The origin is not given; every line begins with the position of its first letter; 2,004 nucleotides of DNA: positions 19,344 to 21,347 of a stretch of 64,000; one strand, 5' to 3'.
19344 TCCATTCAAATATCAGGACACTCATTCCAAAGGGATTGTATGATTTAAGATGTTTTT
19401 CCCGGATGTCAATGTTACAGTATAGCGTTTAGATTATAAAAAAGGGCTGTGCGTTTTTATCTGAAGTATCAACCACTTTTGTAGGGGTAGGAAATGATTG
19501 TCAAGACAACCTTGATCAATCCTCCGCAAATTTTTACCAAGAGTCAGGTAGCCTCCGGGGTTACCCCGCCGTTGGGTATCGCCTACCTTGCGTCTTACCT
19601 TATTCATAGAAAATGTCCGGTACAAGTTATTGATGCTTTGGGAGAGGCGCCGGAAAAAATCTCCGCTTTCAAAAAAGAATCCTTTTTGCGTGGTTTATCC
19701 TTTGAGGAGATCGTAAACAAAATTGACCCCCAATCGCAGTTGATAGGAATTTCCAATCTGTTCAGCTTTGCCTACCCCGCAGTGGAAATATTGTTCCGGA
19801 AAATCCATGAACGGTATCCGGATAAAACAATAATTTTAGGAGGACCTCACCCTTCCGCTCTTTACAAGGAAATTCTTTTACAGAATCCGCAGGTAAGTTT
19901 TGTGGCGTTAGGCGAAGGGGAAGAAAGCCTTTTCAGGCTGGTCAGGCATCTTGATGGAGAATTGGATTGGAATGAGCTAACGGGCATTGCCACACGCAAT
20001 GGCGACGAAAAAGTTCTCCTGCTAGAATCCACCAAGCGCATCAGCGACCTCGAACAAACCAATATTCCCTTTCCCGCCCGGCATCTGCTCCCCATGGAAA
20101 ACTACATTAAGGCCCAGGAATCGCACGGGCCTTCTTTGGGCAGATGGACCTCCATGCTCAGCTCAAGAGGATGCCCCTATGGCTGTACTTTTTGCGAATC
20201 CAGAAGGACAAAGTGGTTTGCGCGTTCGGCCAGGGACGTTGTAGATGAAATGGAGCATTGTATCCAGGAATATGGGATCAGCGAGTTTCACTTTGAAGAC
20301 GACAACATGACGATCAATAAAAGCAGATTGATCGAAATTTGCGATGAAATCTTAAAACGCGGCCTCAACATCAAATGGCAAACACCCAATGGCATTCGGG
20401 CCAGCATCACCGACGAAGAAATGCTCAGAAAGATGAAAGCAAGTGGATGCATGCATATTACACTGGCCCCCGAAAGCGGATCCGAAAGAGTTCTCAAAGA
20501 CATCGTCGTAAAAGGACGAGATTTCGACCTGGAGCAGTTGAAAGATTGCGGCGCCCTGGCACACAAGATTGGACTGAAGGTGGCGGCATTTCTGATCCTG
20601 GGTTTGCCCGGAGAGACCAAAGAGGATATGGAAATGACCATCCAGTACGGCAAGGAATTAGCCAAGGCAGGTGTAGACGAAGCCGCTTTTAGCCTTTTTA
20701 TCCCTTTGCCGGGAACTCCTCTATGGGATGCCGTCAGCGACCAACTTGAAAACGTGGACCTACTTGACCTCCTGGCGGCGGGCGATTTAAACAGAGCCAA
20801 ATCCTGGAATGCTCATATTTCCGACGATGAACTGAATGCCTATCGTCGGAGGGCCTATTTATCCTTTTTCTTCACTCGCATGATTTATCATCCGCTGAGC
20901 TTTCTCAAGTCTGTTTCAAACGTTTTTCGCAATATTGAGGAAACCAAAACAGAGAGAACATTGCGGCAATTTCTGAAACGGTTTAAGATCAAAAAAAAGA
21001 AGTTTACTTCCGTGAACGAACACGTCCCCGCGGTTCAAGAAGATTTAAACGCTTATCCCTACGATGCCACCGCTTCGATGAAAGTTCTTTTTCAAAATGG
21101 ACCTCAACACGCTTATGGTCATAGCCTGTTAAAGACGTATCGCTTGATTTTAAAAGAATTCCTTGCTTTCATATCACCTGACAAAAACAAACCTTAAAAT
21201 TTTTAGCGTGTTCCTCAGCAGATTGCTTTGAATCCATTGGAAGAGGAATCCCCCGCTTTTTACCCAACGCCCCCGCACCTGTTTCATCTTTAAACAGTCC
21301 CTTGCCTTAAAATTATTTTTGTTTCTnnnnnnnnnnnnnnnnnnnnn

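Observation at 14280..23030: Low-GC 8.7-kb glycan island: GT2 + CDP-dideoxyhexose genes + B12-radical SAM + GT-C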

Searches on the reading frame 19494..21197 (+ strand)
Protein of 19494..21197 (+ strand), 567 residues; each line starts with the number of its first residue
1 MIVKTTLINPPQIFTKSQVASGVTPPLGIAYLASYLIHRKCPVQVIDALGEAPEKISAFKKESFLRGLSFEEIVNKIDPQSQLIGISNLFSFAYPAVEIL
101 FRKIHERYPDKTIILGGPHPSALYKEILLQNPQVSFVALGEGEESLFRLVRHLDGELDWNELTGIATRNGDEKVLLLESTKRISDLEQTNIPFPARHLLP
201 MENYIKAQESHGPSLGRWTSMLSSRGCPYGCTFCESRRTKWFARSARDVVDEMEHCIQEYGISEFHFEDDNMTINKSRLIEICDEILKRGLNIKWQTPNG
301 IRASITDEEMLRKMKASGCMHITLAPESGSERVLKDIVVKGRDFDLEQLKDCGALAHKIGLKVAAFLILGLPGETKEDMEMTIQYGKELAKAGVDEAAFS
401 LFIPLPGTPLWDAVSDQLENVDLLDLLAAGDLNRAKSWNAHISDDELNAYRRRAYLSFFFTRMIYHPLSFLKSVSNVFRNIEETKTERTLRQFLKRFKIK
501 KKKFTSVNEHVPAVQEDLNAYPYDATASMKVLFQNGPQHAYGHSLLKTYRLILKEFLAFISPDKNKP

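Call 5: search_protein_families(library=pfam, proteins=[window:19494-21197:+])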
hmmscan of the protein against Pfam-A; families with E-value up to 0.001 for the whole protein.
window:19494-21197:+ (567 aa): 2 families
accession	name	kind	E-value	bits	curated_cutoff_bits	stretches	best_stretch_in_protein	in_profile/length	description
PF04055.27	Radical_SAM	-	1.7e-21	77.6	29.5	1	223-384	3-164/166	Radical SAM superfamily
PF02310.24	B12-binding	-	2.4e-11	44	32.1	1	20-146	8-117/121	B12 binding domain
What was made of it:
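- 19494..21197 (+): B12-binding radical SAM enzyme (567 aa; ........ motif). It belongs to a large uncharacterised family that is embedded in glycan clusters. Its role is unknown; it most likely modifies the sugar (C-methylation or AprD4-like chemistry). Pfam PF02310 and PF04055 (call 5).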

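Call 6: search_protein_families(library=ncbifam, proteins=[window:19494-21197:+])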
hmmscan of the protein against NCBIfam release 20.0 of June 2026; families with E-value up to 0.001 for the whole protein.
window:19494-21197:+ (567 aa): 34 families (the best 25 are shown)
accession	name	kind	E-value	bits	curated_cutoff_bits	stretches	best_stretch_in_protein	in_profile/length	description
NF038361.1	rSAM_Sden_1168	equivalog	2.1e-56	191.7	575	1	3-392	63-454/560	Sden_1168 family B12-binding radical SAM P-methyltransferase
TIGR02026.1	BchE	equivalog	8.5e-45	153.5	481.35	1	7-422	4-395/497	magnesium-protoporphyrin IX monomethyl ester anaerobic oxidative cyclase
TIGR03471.1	HpnJ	equivalog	2.9e-40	138.6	577.6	1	101-497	88-467/472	hopanoid biosynthesis associated radical SAM protein HpnJ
NF050148.1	rSAM_ApyD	equivalog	2.9e-39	135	750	1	83-419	77-398/645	RiPP biosynthesis radical SAM protein ApyD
TIGR04479.1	bcpD_PhpK_rSAM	subfamily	4e-31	108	600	1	71-385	100-405/504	PhpK family radical SAM P-methyltransferase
TIGR04013.1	B12_SAM_MJ_1487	hypoth_equivalog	5e-31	107.9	251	1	70-420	31-363/382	TIGR04013 family B12-binding domain/radical SAM domain-containing protein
TIGR04385.1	B12_rSAM_cofa1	equivalog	3.6e-26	92.4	450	1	99-385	88-360/438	B12 lower ligand biosynthesis radical SAM protein BzaD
NF033070.1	rSAM_AprD4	equivalog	5.2e-26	91.5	500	1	190-447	172-415/456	AprD4 family radical SAM diol-dehydratase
TIGR04014.1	B12_SAM_MJ_0865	equivalog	5.4e-26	91.4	360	1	95-424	55-368/434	methyl-coenzyme M reductase glutamine C-methyltransferase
TIGR04072.2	rSAM_ladder_B12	equivalog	3.3e-24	85.3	360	1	97-411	86-369/443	lipid biosynthesis B12-binding/radical SAM protein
TIGR03975.1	rSAM_ocin_1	subfamily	1.1e-21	77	281.85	1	74-384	121-425/606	RiPP maturation radical SAM C-methyltransferase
TIGR04295.1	B12_rSAM_oligo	hypoth_equivalog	7.2e-18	64.5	400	1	112-411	103-381/422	TIGR04295 family B12-binding domain-containing radical SAM protein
NF033712.0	B12_rSAM_KedN5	subfamily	3e-17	62.1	700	1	98-379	79-360/624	KedN5 family methylcobalamin-dependent radical SAM C-methyltransferase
TIGR04367.1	HpnR_B12_rSAM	equivalog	3.8e-16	58.7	650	1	71-422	53-381/490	hopanoid C-3 methylase HpnR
TIGR04428.1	B12_rSAM_trp_MT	equivalog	2.9e-15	55.6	500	1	218-418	216-425/558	tryptophan 2-C-methyltransferase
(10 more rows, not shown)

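Call 26: find_homologous_proteins(query=window:19494-21197:+)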
Query window:19494-21197:+ (567 aa): 1846 proteins with E <= 0.001 among 8000 candidates; the best 120 are listed.
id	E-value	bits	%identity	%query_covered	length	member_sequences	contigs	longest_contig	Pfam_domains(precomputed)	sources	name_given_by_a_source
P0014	0.0e+0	1295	100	100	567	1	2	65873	PF04055.28,PF02310.25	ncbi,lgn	ncbi:MAG: B12-binding domain-containing radical SAM protein [Nitrospinales bacterium]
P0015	3.2e-277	939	71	100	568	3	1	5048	PF04055.28,PF02310.25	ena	-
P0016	5.1e-272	921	71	99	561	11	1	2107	PF04055.28,PF02310.25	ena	-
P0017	9.6e-269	911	71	98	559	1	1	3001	PF04055.28,PF02310.25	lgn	-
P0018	1.5e-267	907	69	100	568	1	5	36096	PF04055.28,PF02310.25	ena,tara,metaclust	tara:strand:- start:342 stop:2048 length:1707 start_codon:yes stop_codon:yes gene_type:complete|meta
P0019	1.2e-266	904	71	98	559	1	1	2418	PF04055.28,PF02310.25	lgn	-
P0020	3.2e-266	902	70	98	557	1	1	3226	PF04055.28,PF02310.25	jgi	jgi:anaerobic magnesium-protoporphyrin IX monomethyl ester cyclase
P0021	2.4e-264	896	70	98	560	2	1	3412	PF04055.28,PF02310.25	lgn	-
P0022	5.2e-257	872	69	98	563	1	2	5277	PF04055.28,PF02310.25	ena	-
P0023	9.9e-257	871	66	99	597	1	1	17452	PF04055.28,PF02310.25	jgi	-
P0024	3.7e-256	869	67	99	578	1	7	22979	PF04055.28,PF02310.25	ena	-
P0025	4.2e-254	862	67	98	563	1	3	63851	PF04055.28,PF02310.25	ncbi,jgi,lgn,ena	-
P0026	5.5e-250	849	66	98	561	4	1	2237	PF04055.28,PF02310.25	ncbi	-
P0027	3.3e-249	846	66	99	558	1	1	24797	PF04055.28,PF02310.25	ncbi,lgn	-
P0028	2.5e-248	843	66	98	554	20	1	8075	PF04055.28,PF02310.25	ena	-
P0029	1.0e-247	841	65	98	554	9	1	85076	PF04055.28,PF02310.25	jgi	jgi:anaerobic magnesium-protoporphyrin IX monomethyl ester cyclase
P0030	1.5e-247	841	66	98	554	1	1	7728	PF04055.28,PF02310.25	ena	-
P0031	9.5e-247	838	66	97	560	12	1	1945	PF04055.28,PF02310.25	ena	-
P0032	1.1e-245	834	64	98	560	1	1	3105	PF04055.28,PF02310.25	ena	-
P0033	1.3e-245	834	65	98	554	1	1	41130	PF04055.28,PF02310.25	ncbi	-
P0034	8.2e-245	832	65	98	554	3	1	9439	PF04055.28,PF02310.25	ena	-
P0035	8.3e-243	825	65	97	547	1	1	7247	PF04055.28,PF02310.25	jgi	jgi:anaerobic magnesium-protoporphyrin IX monomethyl ester cyclase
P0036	8.9e-241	818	64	97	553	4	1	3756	PF04055.28,PF02310.25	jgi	jgi:anaerobic magnesium-protoporphyrin IX monomethyl ester cyclase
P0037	1.5e-239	814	64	97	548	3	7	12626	PF04055.28,PF02310.25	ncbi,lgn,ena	-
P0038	4.0e-238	810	62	99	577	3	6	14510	PF04055.28,PF02310.25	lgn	-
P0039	6.8e-238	809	64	97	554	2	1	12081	PF04055.28,PF02310.25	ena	-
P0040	7.6e-237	805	62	98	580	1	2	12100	PF04055.28,PF02310.25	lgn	-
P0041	2.1e-236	804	68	89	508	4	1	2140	PF04055.28,PF02310.25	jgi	jgi:radical SAM superfamily enzyme YgiQ (UPF0313 family)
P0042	7.1e-236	802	68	89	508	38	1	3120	PF04055.28,PF02310.25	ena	-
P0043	3.6e-235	800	63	98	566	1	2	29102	PF04055.28,PF02310.25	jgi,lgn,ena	-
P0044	2.2e-234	797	63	99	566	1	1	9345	PF04055.28,PF02310.25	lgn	-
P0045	1.1e-231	788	64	97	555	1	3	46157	PF04055.28,PF02310.25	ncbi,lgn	-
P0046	4.9e-227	773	64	94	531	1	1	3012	PF04055.28,PF02310.25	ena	-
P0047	6.4e-226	769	60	98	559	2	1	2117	PF04055.28,PF02310.25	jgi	jgi:magnesium-protoporphyrin IX monomethyl ester (oxidative) cyclase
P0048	9.6e-224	762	61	96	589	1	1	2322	PF04055.28,PF02310.25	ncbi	ncbi:MAG: radical SAM protein, partial [Actinomycetota bacterium]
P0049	1.8e-223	761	68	84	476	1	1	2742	PF04055.28,PF02310.25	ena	-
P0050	3.5e-219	747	61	95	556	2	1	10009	PF04055.28,PF02310.25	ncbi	-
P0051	3.9e-214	730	63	87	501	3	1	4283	PF04055.28,PF02310.25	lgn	-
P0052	3.3e-211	721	58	97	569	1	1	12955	PF04055.28,PF02310.25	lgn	-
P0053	4.3e-206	704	57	98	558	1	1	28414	PF04055.28,PF02310.25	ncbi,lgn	-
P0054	6.1e-205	700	54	99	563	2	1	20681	PF04055.28,PF02310.25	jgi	jgi:anaerobic magnesium-protoporphyrin IX monomethyl ester cyclase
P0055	4.5e-203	694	54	98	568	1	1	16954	PF04055.28,PF02310.25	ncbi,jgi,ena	jgi:magnesium-protoporphyrin IX monomethyl ester (oxidative) cyclase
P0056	9.9e-203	693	58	93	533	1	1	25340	PF04055.28,PF02310.25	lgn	-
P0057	7.7e-202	690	55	98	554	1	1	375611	PF04055.28,PF02310.25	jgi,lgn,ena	-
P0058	1.9e-201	688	67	81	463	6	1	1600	PF04055.28,PF02310.25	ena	-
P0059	1.3e-198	679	55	98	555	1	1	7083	PF04055.28,PF02310.25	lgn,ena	-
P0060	2.0e-196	672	54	98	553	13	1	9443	PF04055.28,PF02310.25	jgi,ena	jgi:radical SAM superfamily enzyme YgiQ (UPF0313 family)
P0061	7.2e-196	670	53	98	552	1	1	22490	PF04055.28,PF02310.25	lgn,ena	-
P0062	2.2e-194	665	53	99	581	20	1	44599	PF04055.28,PF02310.25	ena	-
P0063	4.3e-194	664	56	97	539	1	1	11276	PF04055.28,PF02310.25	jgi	jgi:magnesium-protoporphyrin IX monomethyl ester (oxidative) cyclase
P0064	1.6e-193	662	53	98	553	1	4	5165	PF04055.28,PF02310.25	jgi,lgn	jgi:anaerobic magnesium-protoporphyrin IX monomethyl ester cyclase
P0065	2.6e-193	662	65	78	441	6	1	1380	PF04055.28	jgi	jgi:anaerobic magnesium-protoporphyrin IX monomethyl ester cyclase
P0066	4.5e-193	661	56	97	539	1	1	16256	PF04055.28,PF02310.25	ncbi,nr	ncbi:MAG: B12-binding domain-containing radical SAM protein [Halioglobus sp.]|nr:B12-binding domain-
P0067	5.2e-193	661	53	98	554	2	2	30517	PF04055.28,PF02310.25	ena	-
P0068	5.8e-193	660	56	97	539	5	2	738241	PF04055.28,PF02310.25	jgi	jgi:radical SAM superfamily enzyme YgiQ (UPF0313 family)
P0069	3.7e-192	658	54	99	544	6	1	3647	PF04055.28,PF02310.25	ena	-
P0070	7.0e-192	657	56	97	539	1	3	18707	PF04055.28,PF02310.25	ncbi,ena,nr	ncbi:MAG: radical SAM protein [Halioglobus sp.]|nr:radical SAM protein [Halioglobus sp.]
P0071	7.8e-192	657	55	96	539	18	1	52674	PF04055.28,PF02310.25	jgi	-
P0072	8.7e-192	657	56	97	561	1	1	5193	PF04055.28,PF02310.25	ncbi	-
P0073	1.1e-191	656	56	97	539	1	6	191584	PF04055.28,PF02310.25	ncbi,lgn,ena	-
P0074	1.5e-191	656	56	97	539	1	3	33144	PF04055.28,PF02310.25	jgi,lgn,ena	-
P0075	2.5e-191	655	54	97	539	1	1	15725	PF04055.28,PF02310.25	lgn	-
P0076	2.7e-191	655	54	98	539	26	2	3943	PF04055.28,PF02310.25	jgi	jgi:anaerobic magnesium-protoporphyrin IX monomethyl ester cyclase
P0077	2.8e-191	655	55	97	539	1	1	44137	PF04055.28,PF02310.25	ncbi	-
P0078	3.0e-191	655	54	96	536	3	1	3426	PF04055.28,PF02310.25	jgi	-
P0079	3.3e-191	655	56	97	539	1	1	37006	PF04055.28,PF02310.25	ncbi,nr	ncbi:B12-binding domain-containing radical SAM protein [Halioglobus sp.]|nr:B12-binding domain-conta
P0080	3.9e-191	654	55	97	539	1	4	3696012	PF04055.28,PF02310.25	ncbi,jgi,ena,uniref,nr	ncbi:B12-binding domain-containing radical SAM protein [Candidatus Marimicrobium litorale]|uniref:B1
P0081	8.7e-191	653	56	97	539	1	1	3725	PF04055.28,PF02310.25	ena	-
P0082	8.9e-191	653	55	97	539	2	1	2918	PF04055.28,PF02310.25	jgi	jgi:anaerobic magnesium-protoporphyrin IX monomethyl ester cyclase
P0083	9.3e-191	653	55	97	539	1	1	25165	PF04055.28,PF02310.25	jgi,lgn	jgi:magnesium-protoporphyrin IX monomethyl ester (oxidative) cyclase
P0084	1.0e-190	653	55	97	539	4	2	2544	PF04055.28,PF02310.25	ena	-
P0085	3.1e-190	651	54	96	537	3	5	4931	PF04055.28,PF02310.25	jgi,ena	-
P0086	6.8e-190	650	55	97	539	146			PF04055.28,PF02310.25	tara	tara:strand:+ start:1283 stop:2902 length:1620 start_codon:yes stop_codon:yes gene_type:complete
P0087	4.2e-189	648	54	97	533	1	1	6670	PF04055.28,PF02310.25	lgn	-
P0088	5.2e-189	647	54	97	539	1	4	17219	PF04055.28,PF02310.25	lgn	-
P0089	1.6e-188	646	54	97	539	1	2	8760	PF04055.28,PF02310.25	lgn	-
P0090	4.9e-188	644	55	97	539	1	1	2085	PF04055.28,PF02310.25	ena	-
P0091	5.5e-188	644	53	96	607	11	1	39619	PF04055.28,PF02310.25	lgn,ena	-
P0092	1.8e-187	642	54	98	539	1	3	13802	PF04055.28,PF02310.25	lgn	-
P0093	3.7e-187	641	55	97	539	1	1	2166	PF04055.28,PF02310.25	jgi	-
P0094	4.2e-187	641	52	97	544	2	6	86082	PF04055.28,PF02310.25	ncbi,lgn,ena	-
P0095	3.8e-186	638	55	97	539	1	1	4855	PF04055.28,PF02310.25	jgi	-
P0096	6.3e-186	637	53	96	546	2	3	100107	PF04055.28,PF02310.25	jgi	-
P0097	6.9e-185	634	53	95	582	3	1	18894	PF04055.28,PF02310.25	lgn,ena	-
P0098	1.7e-184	633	53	98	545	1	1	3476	PF04055.28,PF02310.25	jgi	-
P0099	1.4e-182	626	51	98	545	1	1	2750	PF04055.28,PF02310.25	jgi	jgi:magnesium-protoporphyrin IX monomethyl ester (oxidative) cyclase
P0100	1.7e-180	619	52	96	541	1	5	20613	PF04055.28,PF02310.25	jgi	jgi:radical SAM superfamily enzyme YgiQ (UPF0313 family)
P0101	8.7e-180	617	52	97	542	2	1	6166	PF04055.28,PF02310.25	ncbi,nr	ncbi:MAG: radical SAM protein [Myxococcota bacterium]|nr:radical SAM protein [Myxococcota bacterium]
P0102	1.2e-179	617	52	97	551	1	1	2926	PF04055.28,PF02310.25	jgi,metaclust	metaclust:\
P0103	2.3e-177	609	53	87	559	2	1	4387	PF04055.28,PF02310.25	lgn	-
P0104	1.3e-176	606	51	97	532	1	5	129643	PF04055.28,PF02310.25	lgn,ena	-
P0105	1.0e-174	600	51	96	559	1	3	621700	PF04055.28,PF02310.25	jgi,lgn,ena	-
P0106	8.8e-173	594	51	96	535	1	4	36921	PF04055.28,PF02310.25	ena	-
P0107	6.6e-172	591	60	79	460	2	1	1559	PF04055.28,PF02310.25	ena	-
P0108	1.7e-171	590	52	87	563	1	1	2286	PF04055.28,PF02310.25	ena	-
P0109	2.4e-170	586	50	97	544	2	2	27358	PF04055.28,PF02310.25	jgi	-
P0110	3.3e-170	585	49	97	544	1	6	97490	PF04055.28,PF02310.25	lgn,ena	-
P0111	5.4e-167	575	53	87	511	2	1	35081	PF04055.28,PF02310.25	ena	-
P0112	5.2e-165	568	51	89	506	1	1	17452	PF04055.28,PF02310.25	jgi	jgi:anaerobic magnesium-protoporphyrin IX monomethyl ester cyclase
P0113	3.4e-162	559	52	87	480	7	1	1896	PF04055.28,PF02310.25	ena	-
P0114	9.5e-162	557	53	87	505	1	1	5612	PF04055.28,PF02310.25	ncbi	-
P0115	2.1e-160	553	52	87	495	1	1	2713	PF04055.28,PF02310.25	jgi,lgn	-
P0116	9.1e-159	548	53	87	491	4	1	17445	PF04055.28,PF02310.25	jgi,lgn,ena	-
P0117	1.1e-157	544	73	56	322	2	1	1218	PF04055.28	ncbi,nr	ncbi:MAG TPA: radical SAM protein, partial [Sulfurimonas sp.]|nr:radical SAM protein [Sulfurimonas s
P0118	4.0e-157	542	52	87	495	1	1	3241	PF04055.28,PF02310.25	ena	-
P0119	4.0e-157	542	52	87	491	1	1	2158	PF04055.28,PF02310.25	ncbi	-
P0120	4.7e-156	539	51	84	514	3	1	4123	PF04055.28,PF02310.25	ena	-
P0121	7.9e-156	538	51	87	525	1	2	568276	PF04055.28,PF02310.25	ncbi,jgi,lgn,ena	-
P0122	2.1e-155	536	52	87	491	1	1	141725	PF04055.28,PF02310.25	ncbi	-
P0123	2.6e-153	530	49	87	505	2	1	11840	PF04055.28,PF02310.25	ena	-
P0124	3.9e-153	529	50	87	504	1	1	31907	PF04055.28,PF02310.25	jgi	-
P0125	9.4e-153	528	51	87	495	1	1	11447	PF04055.28,PF02310.25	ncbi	-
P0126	8.4e-152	525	49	87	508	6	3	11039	PF04055.28,PF02310.25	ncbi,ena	-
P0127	2.7e-149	516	50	87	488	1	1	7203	PF04055.28,PF02310.25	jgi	-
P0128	3.9e-148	512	49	87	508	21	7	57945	PF04055.28,PF02310.25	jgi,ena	-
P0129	4.7e-148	512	49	88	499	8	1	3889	PF04055.28,PF02310.25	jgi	-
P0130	9.0e-148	511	48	87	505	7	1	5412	PF04055.28,PF02310.25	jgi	jgi:magnesium-protoporphyrin IX monomethyl ester (oxidative) cyclase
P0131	7.1e-147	508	63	52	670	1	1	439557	PF04055.28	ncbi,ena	-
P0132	1.1e-146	508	49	87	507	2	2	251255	PF04055.28,PF02310.25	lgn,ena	-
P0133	2.0e-146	507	48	87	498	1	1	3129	PF04055.28,PF02310.25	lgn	-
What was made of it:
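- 19494..21197 (+): More than 1800 homologues were found (call 26).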

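Call 28: find_encoding_contigs(protein=P0080, flank=10000, max_places=2)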
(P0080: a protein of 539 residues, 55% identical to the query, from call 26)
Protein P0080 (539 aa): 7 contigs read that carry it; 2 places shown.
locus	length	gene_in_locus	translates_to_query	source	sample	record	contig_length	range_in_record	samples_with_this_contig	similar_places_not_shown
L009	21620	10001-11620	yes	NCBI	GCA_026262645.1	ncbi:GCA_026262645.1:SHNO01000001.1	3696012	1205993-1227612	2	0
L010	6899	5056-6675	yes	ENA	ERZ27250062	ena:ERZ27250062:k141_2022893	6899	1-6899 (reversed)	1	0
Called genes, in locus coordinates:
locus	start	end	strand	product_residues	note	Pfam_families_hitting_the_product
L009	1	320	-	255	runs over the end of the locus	PF00106:adh_short, PF08659:KR, PF13561:adh_short_C2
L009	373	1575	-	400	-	PF00067:p450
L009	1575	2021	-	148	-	PF12973:Cupin_7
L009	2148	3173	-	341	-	PF00296:Bac_luciferase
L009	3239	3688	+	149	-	PF01047:MarR (weak), PF12802:MarR_2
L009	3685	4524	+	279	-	PF00106:adh_short, PF13561:adh_short_C2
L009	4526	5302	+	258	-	PF00378:ECH_1, PF16113:ECH_2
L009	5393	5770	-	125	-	PF04138:GtrA_DPMS_TM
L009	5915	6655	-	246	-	PF13489:Methyltransf_23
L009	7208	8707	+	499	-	-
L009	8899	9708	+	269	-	PF13489:Methyltransf_23, PF08241:Methyltransf_11, PF08242:Methyltransf_12, PF13649:Methyltransf_25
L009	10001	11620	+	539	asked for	PF02310:B12-binding, PF04055:Radical_SAM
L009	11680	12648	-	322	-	PF00535:Glycos_transf_2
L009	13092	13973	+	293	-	PF16956:Porin_7, PF13609:Porin_4 (weak)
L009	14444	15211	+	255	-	PF00106:adh_short, PF08659:KR, PF13561:adh_short_C2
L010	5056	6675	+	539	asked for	PF02310:B12-binding, PF04055:Radical_SAM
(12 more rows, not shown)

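Call 29: find_encoding_contigs(protein=P0018, flank=10000, max_places=2)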
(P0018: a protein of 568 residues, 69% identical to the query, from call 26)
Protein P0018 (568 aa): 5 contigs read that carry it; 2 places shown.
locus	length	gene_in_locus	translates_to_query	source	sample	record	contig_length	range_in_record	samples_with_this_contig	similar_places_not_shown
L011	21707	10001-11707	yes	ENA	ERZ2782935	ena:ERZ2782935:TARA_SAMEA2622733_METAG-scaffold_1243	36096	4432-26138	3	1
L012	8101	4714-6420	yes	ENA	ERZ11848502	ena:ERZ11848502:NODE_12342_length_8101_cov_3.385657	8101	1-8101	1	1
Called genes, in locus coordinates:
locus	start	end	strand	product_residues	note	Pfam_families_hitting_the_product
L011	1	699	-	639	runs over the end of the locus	PF02784:Orn_Arg_deC_N, PF17810:Arg_decarb_HB, PF17944:Arg_decarbox_C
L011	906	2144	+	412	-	PF00278:Orn_DAP_Arg_deC, PF02784:Orn_Arg_deC_N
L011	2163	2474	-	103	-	PF01329:Pterin_4a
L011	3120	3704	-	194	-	PF02660:G3P_acyltransf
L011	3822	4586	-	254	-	PF12895:ANAPC3 (faint), PF13174:TPR_6 (faint), PF13181:TPR_8 (faint), PF07719:TPR_2 (faint), PF13428:TPR_14 (faint), PF13432:TPR_16 (faint), PF13512:TPR_18, PF13525:YfiO, +3 more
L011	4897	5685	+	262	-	PF01618:MotA_ExbB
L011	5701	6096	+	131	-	PF02472:ExbD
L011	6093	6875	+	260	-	-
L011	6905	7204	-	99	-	-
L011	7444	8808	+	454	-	PF02127:Peptidase_M18, PF05343:Peptidase_M42 (faint)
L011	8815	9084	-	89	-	PF08712:Nfu_N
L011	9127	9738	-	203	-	PF00515:TPR_1, PF07719:TPR_2 (weak), PF13414:TPR_11, PF00515:TPR_1, PF07719:TPR_2, PF13424:TPR_12 (weak), PF13432:TPR_16 (weak), PF13414:TPR_11 (weak), +7 more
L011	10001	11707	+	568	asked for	PF02310:B12-binding, PF04055:Radical_SAM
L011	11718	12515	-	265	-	PF00005:ABC_tran, PF13304:AAA_21 (faint)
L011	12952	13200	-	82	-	-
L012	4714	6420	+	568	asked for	PF02310:B12-binding, PF04055:Radical_SAM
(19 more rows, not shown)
